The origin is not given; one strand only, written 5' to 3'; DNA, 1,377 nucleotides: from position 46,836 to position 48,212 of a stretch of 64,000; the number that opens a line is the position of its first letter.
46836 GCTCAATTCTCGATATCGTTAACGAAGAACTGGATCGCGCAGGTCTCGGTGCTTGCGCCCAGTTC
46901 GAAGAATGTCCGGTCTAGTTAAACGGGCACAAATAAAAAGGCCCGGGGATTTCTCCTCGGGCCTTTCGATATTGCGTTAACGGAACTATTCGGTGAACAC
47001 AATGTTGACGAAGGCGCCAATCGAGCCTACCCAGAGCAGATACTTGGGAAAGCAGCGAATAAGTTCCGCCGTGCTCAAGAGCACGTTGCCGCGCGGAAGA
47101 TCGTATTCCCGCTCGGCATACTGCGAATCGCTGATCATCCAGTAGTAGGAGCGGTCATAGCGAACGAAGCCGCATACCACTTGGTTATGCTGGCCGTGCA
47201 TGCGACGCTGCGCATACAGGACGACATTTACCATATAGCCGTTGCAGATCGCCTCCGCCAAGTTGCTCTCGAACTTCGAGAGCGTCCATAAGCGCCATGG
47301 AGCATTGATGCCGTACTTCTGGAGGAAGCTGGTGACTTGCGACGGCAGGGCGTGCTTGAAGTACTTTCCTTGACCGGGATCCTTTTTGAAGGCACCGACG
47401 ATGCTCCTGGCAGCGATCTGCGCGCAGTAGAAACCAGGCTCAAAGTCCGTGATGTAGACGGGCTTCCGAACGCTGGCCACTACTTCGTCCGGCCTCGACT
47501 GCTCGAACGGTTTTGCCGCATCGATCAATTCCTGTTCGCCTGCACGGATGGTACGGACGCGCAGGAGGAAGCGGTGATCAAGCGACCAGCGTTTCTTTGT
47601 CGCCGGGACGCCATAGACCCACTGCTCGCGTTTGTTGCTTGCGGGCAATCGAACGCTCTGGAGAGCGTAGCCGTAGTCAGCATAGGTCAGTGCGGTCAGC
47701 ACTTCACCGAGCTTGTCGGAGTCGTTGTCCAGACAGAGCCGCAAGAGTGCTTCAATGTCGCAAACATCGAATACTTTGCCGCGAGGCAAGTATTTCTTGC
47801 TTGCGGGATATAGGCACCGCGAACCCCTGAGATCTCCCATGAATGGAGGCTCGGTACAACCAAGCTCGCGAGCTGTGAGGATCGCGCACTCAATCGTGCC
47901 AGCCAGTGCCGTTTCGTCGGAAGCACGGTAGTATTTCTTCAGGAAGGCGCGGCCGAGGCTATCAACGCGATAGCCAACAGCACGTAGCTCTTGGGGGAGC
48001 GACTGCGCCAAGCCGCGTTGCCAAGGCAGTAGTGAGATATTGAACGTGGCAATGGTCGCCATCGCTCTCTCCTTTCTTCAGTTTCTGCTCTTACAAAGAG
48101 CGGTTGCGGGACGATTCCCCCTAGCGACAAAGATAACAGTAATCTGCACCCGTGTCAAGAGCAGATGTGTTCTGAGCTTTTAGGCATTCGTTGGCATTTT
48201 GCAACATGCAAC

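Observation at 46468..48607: Second tRNA-associated low-GC region: tRNA-Gly, terminator, partial tRNA duplicate, gene fragment and an orphan 358-aa gene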

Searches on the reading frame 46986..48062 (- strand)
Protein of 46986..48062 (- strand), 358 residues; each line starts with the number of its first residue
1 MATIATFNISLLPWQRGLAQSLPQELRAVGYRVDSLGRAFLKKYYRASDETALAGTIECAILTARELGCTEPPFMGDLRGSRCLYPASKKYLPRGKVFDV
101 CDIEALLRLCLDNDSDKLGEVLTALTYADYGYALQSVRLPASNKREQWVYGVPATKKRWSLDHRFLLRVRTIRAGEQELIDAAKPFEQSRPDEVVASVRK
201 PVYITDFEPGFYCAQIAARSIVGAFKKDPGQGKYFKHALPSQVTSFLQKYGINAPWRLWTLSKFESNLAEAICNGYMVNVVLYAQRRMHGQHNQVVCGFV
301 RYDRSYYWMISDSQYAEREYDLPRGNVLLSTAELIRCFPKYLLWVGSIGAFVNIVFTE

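Call 7: search_protein_families(library=pfam, proteins=[window:46986-48062:-], max_evalue=1)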
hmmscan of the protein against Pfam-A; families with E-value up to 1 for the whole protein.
window:46986-48062:- (358 aa): 0 families

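Call 8: search_protein_families(library=phrogs, proteins=[window:46986-48062:-], max_evalue=1)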
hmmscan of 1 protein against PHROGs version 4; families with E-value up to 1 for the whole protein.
window:46986-48062:- (358 aa): 0 families

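Call 12: find_homologous_proteins(query=window:46986-48062:-, max_evalue=0.01)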
Query window:46986-48062:- (358 aa): 1 proteins with E <= 0.01 among 4647 candidates.
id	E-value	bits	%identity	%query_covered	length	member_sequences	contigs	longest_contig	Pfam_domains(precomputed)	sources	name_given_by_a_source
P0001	1.2e-244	829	100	100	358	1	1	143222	-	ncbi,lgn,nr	ncbi:MAG TPA: hypothetical protein VHC68_01440 [Candidatus Paceibacterota bacterium]|nr:hypothetical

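Call 13: search_protein_families(library=padloc, proteins=[window:46986-48062:-], max_evalue=1)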
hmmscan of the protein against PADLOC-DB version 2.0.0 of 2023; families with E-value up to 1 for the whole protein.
window:46986-48062:- (358 aa): 0 families

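Call 14: search_protein_families(library=ncbifam, proteins=[window:46986-48062:-], max_evalue=1)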
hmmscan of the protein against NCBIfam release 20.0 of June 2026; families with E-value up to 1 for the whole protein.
window:46986-48062:- (358 aa): 0 families

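Call 15: search_solved_structures(query=window:46986-48062:-, max_evalue=10)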
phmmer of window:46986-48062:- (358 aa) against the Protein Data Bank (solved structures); distinct sequences matched with E-value up to 10: 7.
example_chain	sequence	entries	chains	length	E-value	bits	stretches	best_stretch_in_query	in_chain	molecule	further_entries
4r55_A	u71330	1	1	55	0.36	12.9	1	218-241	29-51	Chromatin protein Cren7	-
5wvw_A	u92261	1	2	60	0.64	12.1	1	222-241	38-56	Chromatin protein Cren7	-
3kxt_A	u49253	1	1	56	0.69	12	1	222-241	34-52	Chromatin protein Cren7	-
5wvz_A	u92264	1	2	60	0.73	11.9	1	222-241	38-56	Chromatin protein Cren7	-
5wvy_A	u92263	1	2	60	0.73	11.9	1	222-241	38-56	Chromatin protein Cren7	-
5wwc_A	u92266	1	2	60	0.73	11.9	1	222-241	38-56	Chromatin protein Cren7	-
2jtm_A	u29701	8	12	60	0.74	11.9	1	222-241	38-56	Putative uncharacterized protein | Chromatin protein Cren7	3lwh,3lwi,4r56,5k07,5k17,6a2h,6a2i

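Call 20: search_dna_similar(query=window:46986-48062:-, collection=phages, mode=protein, max_evalue=1)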
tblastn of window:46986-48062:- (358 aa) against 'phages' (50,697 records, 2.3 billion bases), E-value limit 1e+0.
No match.

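Call 21: search_dna_similar(query=window:46986-48062:-, collection=plasmids, mode=protein, max_evalue=1)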
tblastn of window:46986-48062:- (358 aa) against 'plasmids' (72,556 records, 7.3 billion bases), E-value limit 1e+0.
No match.

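Call 23: find_encoding_contigs(protein=P0001, flank=10000, max_places=6)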
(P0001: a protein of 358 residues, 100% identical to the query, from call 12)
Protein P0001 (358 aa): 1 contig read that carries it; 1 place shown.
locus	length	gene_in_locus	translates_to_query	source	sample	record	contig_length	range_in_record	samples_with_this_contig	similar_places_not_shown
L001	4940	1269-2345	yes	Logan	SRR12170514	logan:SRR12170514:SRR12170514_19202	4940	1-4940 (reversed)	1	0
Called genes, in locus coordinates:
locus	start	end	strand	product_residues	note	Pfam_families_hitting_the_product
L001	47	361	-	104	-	PF00462:Glutaredoxin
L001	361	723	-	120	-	PF18914:DUF5666 (weak)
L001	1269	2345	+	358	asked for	-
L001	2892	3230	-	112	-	-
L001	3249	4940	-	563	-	?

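Call 24: search_protein_representatives(protein=window:46986-48062:-)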
Query: 358 residues. Proteins with E-value up to 0.001 (for the whole library): 6; up to 1e-10: 4; up to 1e-30: 3. The best 6 are listed.
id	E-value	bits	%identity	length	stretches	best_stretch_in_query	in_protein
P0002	2.6e-48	181.2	35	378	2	237-355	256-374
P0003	1.4e-44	168.9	38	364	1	22-355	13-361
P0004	1.9e-42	161.8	69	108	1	239-346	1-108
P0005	1.8e-26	109.3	32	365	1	30-342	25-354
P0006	4.0e-08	49.0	35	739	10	164-219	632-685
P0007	5.8e-06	41.9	37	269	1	59-173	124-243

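Call 25: predict_structure(protein=window:46986-48062:-)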
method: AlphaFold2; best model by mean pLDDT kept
length: 358 residues; sequences in the alignment: 1
mean_pLDDT: 32.5   pTM: 0.21
mean pLDDT of the five models: 32.5, 30.6, 28.0, 27.7, 25.8
residues with pLDDT >= 90: 0; 70-90: 0; 50-70: 0; < 50: 358
segments of 3 or more residues with pLDDT < 50: 1-358
pLDDT, mean of each block of 10 residues (from residue 1): 24 34 33 34 34 34 33 28 23 29 43 41 39 33 31 27 25 32 35 27 28 38 40 38 40 35 33 35 35 35 32 27 28 35 27 25
secondary structure, 60 per line:
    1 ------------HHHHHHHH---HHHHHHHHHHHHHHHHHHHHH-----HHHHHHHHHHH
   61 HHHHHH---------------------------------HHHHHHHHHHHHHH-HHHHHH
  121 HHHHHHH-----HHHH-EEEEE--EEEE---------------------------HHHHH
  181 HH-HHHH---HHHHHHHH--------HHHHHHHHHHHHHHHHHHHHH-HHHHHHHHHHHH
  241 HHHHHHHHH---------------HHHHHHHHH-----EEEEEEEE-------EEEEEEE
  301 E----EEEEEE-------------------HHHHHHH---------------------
elements in order: H13-20 H24-44 H50-66 H100-113 H115-127 H133-136 E138-142 E145-148 H176-182 H184-187 H191-198 H207-227 H229-249 H265-273 E279-286 E294-301 E306-311 H331-337

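Call 28: search_solved_structures(query=A1, max_evalue=10, show_alignments=2)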
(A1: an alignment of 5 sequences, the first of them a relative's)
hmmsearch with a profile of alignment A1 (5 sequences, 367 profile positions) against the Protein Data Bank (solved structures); distinct sequences matched with E-value up to 10: 2.
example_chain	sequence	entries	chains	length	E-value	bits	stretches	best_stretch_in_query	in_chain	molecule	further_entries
5lr8_A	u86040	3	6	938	1.3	11.2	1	81-127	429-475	Alpha-1,4 glucan phosphorylase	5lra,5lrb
9evs_1i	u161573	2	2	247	1.6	10.8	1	126-199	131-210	mL40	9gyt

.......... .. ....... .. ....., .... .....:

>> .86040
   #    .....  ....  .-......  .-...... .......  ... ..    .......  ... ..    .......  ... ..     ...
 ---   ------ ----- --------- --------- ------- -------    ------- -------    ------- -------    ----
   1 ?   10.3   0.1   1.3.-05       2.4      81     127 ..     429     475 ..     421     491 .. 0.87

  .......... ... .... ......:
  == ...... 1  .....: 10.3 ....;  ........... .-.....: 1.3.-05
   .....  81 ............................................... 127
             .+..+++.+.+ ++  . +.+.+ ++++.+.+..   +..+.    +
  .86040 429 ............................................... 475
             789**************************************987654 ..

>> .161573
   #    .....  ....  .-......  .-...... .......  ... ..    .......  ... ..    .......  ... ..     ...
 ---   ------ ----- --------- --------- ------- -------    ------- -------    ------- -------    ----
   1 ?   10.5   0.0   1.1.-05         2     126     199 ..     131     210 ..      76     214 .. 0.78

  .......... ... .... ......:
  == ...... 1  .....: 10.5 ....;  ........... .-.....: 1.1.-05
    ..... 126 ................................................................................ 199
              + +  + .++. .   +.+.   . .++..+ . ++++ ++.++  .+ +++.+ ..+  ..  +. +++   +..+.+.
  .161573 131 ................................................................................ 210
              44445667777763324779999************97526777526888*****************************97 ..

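Call 29: search_protein_families(library=pfam, alignment_id=A1, max_evalue=10)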
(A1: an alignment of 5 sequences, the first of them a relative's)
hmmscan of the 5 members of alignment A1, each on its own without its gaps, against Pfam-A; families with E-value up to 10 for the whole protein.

A. member 1, P0001 (358 aa): 0 families

B. families by the number of members that match (of 5 scanned): 1 family
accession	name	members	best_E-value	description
PF06433.17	Me-amine-dh_H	1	0.11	Methylamine dehydrogenase heavy chain (MADH)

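Call 30: find_encoding_contigs(protein=P0003, flank=10000)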
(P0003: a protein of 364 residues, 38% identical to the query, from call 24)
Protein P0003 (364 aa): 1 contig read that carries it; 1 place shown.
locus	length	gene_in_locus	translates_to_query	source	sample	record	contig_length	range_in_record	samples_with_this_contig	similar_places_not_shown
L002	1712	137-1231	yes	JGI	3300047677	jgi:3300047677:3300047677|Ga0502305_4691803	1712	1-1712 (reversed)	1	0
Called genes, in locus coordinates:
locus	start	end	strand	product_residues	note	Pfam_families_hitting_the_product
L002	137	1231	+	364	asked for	-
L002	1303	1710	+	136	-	?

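Call 31: find_homologous_proteins(query=A1, max_evalue=0.01)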
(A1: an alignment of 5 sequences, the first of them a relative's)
Query A1 (5 sequences) (358 aa, profile of the alignment): 3 proteins with E <= 0.01 among 8000 candidates.
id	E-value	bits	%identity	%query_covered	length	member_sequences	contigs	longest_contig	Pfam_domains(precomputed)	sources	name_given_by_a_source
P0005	5.1e-163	560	28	89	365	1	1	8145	-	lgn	-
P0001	9.6e-157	540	100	100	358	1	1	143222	-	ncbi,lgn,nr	ncbi:MAG TPA: hypothetical protein VHC68_01440 [Candidatus Paceibacterota bacterium]|nr:hypothetical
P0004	3.1e-55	206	69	30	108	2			-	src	-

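Call 32: find_encoding_contigs(protein=P0002, flank=10000)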
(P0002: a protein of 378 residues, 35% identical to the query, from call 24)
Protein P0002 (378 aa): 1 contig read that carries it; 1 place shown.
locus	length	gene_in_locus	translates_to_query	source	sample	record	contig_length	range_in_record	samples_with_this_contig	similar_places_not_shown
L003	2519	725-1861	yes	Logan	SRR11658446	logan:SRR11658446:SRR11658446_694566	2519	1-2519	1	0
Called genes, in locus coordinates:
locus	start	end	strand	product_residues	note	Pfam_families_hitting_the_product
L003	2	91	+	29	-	?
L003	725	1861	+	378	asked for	-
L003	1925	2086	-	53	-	-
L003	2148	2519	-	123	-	?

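Call 33: find_encoding_contigs(protein=P0005, flank=10000)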
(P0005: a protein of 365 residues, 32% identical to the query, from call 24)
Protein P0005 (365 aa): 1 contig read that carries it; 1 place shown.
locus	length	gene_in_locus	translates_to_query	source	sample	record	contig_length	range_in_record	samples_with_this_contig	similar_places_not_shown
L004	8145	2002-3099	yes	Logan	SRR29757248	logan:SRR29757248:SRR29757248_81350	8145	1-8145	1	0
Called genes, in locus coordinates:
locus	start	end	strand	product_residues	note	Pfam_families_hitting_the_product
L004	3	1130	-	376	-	?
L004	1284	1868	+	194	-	-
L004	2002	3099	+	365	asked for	-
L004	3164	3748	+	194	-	PF09335:VTT_dom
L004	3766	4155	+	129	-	PF02261:Asp_decarbox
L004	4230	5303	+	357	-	PF00291:PALP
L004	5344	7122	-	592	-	PF00122:E1-E2_ATPase, PF00702:Hydrolase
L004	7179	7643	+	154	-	PF01569:PAP2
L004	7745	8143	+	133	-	?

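Call 37: find_related_loci(query=A1, collection=viral_contigs, flank=10000)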
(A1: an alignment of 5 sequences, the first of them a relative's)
Query A1 (358 aa) in viral_contigs; peptide patterns used: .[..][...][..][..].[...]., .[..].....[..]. (x = any residue, [..] = any of these).
174 stretches matched a pattern, but none encodes a relative of the query by tblastn (E <= 1e-3).

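Call 60: predict_structure(alignment_id=A1)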
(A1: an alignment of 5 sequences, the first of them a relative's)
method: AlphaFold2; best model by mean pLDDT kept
length: 358 residues; sequences in the alignment: 5
mean_pLDDT: 77.3   pTM: 0.74
mean pLDDT of the five models: 77.3, 76.2, 75.4, 74.6, 72.8
residues with pLDDT >= 90: 77; 70-90: 188; 50-70: 64; < 50: 29
segments of 3 or more residues with pLDDT < 50: 285-288, 313-326, 342-346
pLDDT, mean of each block of 10 residues (from residue 1): 79 57 79 83 75 77 89 84 91 94 86 62 80 77 66 77 89 94 84 84 63 76 80 61 88 92 93 92 57 82 85 42 49 74 55 88
secondary structure, 60 per line:
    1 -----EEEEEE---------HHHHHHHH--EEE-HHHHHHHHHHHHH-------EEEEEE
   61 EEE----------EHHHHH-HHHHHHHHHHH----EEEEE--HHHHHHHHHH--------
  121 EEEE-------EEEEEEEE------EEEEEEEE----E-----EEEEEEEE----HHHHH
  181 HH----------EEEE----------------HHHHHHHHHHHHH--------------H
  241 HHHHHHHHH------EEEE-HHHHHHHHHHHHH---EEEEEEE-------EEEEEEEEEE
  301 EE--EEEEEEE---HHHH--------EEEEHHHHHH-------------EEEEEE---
elements in order: E6-11 H21-28 E31-33 H35-47 E55-63 H75-79 H81-91 E96-100 H103-112 E121-124 E132-139 E146-153 E164-171 H176-182 E193-196 H213-225 H240-249 E256-259 H261-273 E277-283 E291-302 E305-311 H315-318 E327-330 H331-336 E350-355

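Call 66: fold_search(model_id=the predicted structure, library=pdb)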
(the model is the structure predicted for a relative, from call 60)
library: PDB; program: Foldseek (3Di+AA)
matches with E <= 10: 460; with E <= 0.001: 6
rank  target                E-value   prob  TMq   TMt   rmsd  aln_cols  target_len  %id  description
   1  1pxv_A                1.1e-05  1.00  0.25  0.44   8.8       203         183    8  The staphostatin-staphopain complex: a forward binding inhibitor in complex with its target cysteine protease (released 2003-10-21)
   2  1y4h_A                3.2e-05  1.00  0.28  0.51   7.8       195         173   10  Wild type staphopain-staphostatin complex (released 2005-01-18)
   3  8oig_A                7.1e-05  1.00  0.28  0.50   7.6       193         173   10  Crystal Structure of Staphopain C from Staphylococcus aureus (released 2023-06-21)
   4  1x9y_A                8.0e-05  0.97  0.27  0.28  18.2       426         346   11  The prostaphopain B structure (released 2004-11-23)
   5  1cv8                  1.0e-04  1.00  0.27  0.50   7.8       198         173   12  STAPHOPAIN, CYSTEINE PROTEINASE FROM STAPHYLOCOCCUS AUREUS V8 (released 1998-10-14)
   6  5lq7                  8.5e-04  1.00  0.28  0.43   9.7       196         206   12  Salmonella effector SpvD - G161 variant (released 2016-11-02)
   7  5lq6                  1.3e-03  1.00  0.26  0.44  18.9       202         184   13  Salmonella effector SpvD - R161 variant (released 2016-11-02)
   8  1kxr_B                1.0e-02  0.28  0.21  0.23  20.3       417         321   10  Crystal Structure of Calcium-Bound Protease Core of Calpain I (released 2002-03-20)
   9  9jdd_A                1.2e-02  0.96  0.25  0.41   9.3       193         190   12  Crystal structure of the type VI secretion system effector-immunity complex BtaeB CTD-BtaiB from Bacteroides fragilis (released 2025-09-03)
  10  9qvs                  1.3e-02  0.95  0.25  0.28  10.0       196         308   12  Crystal structure of the CtaG_D144N variant from Ruminiclostridium cellulolyticum (P2(1)-small) (released 2025-10-01)
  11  9qvq_B                1.3e-02  0.93  0.23  0.26  10.1       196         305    9  Crystal structure of the CtaG_H128A variant from Ruminiclostridium cellulolyticum in complex with PHBA (P2(1)-medium) (released 2025-10-01)
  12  8v57_A                1.7e-02  0.99  0.29  0.45   7.0       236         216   12  Complex of murine cathepsin K with bound cystatin C inhibitor (released 2024-10-09)
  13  8gx3                  1.7e-02  0.18  0.18  0.19  21.4       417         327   10  The crystal structure of human Calpain-1 protease core in complex with 14c (released 2023-09-20)
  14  9qvl                  1.9e-02  0.93  0.25  0.28   9.8       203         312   11  Crystal structure of the CtaG_C11A variant from Ruminiclostridium cellulolyticum (P2(1)2(1)2(1)-small) (released 2025-10-01)
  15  6bdt_A                2.3e-02  0.35  0.23  0.27  20.0       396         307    9  Crystal Structure of Human Calpain-3 Protease Core Mutant-C129S (released 2018-02-07)
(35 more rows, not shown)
